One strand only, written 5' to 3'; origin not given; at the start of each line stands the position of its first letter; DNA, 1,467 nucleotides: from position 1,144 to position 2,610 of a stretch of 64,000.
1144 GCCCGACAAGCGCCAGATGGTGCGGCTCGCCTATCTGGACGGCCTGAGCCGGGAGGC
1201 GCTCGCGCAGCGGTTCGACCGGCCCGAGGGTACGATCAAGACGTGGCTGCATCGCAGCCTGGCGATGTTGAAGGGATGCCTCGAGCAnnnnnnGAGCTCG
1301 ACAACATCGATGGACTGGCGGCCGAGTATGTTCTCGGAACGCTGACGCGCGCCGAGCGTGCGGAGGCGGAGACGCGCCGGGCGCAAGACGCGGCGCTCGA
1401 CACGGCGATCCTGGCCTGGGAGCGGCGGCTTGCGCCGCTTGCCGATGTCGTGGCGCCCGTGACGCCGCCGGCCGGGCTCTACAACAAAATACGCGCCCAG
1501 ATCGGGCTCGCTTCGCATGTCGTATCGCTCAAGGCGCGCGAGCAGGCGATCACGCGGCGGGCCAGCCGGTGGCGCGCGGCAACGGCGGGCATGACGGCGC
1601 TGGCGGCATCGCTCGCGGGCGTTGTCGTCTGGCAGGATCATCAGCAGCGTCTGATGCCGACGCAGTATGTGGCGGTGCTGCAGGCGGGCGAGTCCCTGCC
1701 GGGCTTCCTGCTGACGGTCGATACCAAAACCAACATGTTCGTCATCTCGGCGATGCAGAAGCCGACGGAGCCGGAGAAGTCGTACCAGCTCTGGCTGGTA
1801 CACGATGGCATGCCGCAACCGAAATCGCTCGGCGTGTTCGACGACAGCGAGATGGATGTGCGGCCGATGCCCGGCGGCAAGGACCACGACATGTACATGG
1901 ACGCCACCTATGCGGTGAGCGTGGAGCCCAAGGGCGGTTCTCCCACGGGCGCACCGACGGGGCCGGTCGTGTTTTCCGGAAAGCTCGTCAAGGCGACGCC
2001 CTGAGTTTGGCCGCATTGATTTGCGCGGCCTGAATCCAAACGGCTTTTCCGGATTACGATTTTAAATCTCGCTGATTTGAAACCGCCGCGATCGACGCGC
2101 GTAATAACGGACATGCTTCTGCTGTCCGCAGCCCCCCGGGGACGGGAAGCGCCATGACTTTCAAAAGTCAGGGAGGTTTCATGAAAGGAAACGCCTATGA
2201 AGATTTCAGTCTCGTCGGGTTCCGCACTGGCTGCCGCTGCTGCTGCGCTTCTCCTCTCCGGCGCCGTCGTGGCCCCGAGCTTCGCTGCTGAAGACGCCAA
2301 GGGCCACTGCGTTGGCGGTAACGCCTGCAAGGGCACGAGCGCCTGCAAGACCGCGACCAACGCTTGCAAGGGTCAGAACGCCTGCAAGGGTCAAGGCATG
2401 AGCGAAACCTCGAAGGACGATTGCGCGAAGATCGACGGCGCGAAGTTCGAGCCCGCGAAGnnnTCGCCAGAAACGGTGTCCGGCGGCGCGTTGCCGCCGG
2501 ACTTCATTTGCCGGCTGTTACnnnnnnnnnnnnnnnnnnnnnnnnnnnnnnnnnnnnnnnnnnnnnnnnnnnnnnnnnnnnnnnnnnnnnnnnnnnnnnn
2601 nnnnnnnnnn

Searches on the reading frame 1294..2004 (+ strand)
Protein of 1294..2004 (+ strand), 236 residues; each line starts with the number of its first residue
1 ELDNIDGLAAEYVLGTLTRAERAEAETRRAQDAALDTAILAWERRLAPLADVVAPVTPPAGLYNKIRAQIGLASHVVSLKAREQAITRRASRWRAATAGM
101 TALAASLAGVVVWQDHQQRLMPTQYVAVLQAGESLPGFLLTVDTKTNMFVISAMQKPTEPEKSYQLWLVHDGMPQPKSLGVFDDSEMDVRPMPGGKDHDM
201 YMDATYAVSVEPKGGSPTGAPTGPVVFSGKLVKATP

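Call 46: search_protein_families(library=pfam, proteins=[window:1294-2004:+], max_evalue=0.01)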
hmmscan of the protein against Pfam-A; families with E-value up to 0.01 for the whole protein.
window:1294-2004:+ (236 aa): 2 families
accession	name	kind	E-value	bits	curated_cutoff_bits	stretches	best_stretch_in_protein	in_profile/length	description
PF10099.14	RskA_C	-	1.8e-21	77.3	29.4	1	101-225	2-135/135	Anti-sigma-K factor rskA, C-terminal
PF04335.19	VirB8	-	0.0068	16.7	23.2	0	84-128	11-54/213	VirB8 protein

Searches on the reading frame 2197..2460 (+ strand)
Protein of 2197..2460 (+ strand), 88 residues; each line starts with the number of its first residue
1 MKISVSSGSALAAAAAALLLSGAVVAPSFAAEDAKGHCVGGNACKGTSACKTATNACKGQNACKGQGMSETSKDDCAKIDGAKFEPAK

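Call 5: search_protein_families(library=pfam, proteins=[window:2197-2460:+], max_evalue=1)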
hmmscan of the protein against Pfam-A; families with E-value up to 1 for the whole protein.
seq(88 aa): 2 families
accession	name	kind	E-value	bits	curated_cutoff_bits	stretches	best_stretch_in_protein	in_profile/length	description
PF24646.2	DUF7640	-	0.00016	22.4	28.1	1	29-79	43-99/121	Domain of unknown function (DUF7640)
PF02140.24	SUEL_Lectin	-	0.028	15.2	31.4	1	37-79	23-70/80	D-galactoside/L-rhamnose binding SUEL lectin domain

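Call 6: search_protein_families(library=ncbifam, proteins=[window:2197-2460:+], max_evalue=1)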
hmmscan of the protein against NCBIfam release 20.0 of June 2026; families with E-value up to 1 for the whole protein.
seq(88 aa): 2 families
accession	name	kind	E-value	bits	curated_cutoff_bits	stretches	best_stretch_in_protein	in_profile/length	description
NF050166.1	Cu_RiPP_BufA2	equivalog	1.1e-24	86.4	60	1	9-81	2-76/79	BufA2 family periplasmic bufferin-type metallophore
NF040770.1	hetero_SS_HdrA2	exception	0.12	10.4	1100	1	2-69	543-614/777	CoB-CoM heterodisulfide reductase HdrA2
